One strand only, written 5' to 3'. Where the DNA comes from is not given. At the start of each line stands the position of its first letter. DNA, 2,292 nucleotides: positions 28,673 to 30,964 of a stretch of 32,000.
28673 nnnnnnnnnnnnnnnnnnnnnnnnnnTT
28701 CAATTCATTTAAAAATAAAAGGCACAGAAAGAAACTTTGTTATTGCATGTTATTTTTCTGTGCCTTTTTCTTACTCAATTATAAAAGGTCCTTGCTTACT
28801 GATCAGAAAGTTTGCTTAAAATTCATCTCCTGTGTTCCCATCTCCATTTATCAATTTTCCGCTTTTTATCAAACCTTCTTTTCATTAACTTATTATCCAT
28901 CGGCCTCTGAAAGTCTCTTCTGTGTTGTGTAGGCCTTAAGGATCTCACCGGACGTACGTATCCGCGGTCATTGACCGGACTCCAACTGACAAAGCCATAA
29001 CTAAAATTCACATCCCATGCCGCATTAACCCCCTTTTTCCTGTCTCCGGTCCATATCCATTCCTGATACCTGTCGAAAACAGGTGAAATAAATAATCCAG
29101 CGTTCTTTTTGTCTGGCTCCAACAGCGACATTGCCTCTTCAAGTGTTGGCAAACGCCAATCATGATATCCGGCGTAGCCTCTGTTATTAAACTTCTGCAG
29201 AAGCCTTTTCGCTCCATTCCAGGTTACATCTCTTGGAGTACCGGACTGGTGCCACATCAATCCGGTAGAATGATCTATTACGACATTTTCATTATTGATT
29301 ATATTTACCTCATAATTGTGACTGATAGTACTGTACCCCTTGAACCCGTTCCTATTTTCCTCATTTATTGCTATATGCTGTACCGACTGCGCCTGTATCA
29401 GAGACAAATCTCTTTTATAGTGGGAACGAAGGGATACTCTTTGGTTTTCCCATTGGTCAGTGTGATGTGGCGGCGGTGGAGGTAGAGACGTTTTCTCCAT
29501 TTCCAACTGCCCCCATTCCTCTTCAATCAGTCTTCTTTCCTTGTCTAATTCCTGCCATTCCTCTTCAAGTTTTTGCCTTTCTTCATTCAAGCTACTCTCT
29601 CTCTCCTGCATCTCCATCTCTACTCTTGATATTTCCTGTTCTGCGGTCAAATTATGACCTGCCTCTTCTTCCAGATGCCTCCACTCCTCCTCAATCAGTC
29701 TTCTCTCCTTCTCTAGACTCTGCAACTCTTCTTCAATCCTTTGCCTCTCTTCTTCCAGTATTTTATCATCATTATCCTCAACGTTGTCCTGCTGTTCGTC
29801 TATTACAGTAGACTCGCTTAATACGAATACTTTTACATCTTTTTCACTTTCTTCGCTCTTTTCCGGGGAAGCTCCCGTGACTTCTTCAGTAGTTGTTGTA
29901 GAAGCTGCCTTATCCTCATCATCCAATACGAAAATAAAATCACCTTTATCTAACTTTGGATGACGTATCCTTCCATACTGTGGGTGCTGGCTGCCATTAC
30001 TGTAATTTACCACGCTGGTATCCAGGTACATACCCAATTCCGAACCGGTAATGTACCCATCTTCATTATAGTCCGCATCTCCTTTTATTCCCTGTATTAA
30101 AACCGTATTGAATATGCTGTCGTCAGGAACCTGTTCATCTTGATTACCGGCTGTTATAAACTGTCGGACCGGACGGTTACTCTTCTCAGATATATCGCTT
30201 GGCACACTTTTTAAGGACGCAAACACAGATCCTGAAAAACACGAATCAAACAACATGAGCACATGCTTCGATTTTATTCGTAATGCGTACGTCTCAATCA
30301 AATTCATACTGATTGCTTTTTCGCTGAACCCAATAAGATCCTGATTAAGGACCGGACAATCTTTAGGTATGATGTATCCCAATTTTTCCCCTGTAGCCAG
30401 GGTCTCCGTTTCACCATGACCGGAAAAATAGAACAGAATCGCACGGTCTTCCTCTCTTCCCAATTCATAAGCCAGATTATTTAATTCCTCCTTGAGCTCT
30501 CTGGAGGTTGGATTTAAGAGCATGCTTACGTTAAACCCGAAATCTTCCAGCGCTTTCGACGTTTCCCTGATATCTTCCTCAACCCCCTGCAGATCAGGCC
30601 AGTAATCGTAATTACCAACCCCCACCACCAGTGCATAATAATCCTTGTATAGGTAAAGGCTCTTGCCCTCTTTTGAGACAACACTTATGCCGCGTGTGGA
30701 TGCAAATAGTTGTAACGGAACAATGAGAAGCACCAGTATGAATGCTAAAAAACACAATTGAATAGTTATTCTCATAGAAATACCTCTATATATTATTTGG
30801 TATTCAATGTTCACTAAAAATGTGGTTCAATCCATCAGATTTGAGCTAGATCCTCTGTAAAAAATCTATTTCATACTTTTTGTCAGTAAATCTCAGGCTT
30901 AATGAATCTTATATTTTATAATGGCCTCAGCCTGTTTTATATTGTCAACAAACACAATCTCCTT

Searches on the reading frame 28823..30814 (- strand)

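Call 10: search_protein_families(library=ncbifam, max_evalue=0.001, proteins=[window:28823-30814:-])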
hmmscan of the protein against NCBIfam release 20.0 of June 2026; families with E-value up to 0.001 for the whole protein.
window:28823-30814:- (663 aa): 1 family
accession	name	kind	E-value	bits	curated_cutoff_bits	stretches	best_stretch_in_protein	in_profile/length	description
NF047832.1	caspase_w_EACC1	subfamily_domain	2.3e-12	46.8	140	1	60-267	2-207/211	caspase, EACC1-associated type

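Call 89: search_protein_families(library=padloc, max_evalue=0.001, proteins=[window:28823-30814:-])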
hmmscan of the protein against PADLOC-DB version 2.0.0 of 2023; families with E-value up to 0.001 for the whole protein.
window:28823-30814:- (663 aa): 1 family
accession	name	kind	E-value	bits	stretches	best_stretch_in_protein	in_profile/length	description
PDLC02987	caspase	-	2.2e-13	48.2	1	59-262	3-158/453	-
